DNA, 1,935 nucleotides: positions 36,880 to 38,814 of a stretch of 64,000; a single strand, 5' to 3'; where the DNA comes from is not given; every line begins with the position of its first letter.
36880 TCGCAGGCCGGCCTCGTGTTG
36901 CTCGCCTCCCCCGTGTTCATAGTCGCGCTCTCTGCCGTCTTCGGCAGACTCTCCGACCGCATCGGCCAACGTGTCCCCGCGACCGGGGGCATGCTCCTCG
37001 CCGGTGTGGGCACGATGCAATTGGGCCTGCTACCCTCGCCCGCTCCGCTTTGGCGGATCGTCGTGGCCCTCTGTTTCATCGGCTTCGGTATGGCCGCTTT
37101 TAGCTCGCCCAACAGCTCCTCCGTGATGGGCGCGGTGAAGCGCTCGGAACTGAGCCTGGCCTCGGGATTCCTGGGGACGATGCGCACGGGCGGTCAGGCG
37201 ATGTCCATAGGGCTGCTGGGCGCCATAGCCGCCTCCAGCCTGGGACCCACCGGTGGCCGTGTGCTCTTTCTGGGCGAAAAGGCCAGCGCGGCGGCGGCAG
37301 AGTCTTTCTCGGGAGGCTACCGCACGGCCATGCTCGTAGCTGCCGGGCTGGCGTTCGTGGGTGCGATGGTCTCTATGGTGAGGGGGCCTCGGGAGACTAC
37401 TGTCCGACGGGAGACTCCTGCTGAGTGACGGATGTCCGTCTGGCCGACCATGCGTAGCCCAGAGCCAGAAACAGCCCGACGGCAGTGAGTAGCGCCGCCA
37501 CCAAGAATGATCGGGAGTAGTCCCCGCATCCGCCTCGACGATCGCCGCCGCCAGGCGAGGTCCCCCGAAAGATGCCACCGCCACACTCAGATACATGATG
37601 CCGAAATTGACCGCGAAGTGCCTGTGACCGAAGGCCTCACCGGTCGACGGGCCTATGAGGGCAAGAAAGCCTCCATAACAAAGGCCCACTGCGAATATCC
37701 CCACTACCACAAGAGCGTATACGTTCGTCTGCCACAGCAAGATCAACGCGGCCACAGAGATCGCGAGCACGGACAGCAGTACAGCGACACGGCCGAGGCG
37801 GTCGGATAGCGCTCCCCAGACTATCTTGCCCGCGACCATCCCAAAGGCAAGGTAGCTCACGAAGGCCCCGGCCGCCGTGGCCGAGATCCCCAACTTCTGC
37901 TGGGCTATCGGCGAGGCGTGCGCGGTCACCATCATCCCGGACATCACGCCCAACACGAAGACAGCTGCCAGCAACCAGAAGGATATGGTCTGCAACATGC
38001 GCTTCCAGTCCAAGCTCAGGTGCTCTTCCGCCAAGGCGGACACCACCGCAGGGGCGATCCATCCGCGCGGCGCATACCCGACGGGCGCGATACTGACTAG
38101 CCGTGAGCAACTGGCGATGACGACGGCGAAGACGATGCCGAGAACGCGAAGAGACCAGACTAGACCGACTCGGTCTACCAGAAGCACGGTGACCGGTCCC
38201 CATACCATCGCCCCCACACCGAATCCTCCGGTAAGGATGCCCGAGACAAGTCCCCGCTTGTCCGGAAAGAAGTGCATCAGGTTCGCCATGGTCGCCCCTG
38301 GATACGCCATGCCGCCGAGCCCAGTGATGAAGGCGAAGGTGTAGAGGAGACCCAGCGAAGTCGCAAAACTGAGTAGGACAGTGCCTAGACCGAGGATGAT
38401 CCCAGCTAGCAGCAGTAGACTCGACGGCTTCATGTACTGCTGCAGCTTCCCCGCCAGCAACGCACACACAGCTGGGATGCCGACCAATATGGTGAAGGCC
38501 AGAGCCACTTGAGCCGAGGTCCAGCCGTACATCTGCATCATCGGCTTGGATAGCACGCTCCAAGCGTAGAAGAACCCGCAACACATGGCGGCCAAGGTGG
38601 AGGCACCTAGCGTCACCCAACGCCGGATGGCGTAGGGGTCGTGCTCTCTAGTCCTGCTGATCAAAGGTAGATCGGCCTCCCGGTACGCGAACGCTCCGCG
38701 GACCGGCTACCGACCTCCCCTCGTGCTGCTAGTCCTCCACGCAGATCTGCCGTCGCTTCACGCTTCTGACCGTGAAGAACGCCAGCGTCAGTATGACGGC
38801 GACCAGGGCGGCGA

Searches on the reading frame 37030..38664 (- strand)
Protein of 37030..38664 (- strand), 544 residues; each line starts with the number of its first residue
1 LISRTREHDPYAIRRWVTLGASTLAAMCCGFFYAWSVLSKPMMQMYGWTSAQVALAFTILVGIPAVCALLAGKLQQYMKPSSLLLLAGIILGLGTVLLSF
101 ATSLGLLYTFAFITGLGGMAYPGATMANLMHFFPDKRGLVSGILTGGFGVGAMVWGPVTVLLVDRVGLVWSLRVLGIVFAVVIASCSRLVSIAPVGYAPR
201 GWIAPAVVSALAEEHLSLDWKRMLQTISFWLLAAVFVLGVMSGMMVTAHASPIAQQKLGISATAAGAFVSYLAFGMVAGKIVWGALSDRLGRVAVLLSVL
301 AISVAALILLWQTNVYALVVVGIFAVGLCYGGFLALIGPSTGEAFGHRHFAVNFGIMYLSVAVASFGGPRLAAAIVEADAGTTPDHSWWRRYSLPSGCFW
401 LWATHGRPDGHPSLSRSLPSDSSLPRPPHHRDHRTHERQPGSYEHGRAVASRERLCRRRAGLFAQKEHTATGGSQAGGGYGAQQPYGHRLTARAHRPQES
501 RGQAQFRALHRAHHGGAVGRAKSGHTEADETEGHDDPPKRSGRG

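Call 48: search_protein_families(library=ncbifam, proteins=[window:37030-38664:-], max_evalue=1e-10)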
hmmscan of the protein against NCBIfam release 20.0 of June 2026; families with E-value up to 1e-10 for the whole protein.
window:37030-38664:- (544 aa): 5 families
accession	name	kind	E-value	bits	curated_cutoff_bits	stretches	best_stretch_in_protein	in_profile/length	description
NF049980.1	SfMCT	equivalog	4.1e-92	308.8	320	1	15-380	1-366/378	L-lactate MFS transporter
TIGR00890.1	2A0111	subfamily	5.8e-50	170.3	374.85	1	14-376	1-355/377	oxalate/formate antiport family MFS transporter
TIGR04259.1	oxa_formateAnti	equivalog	1.5e-34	119.5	335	1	15-376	1-365/405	oxalate/formate MFS antiporter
TIGR00895.1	2A0115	subfamily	1.8e-14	53.5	418.55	1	230-376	17-165/398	aromatic acid/H+ symport family MFS transporter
NF038246.1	bile_salt_MFS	equivalog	3.6e-12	45.8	400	1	40-376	30-377/408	conjugated bile salt MFS transporter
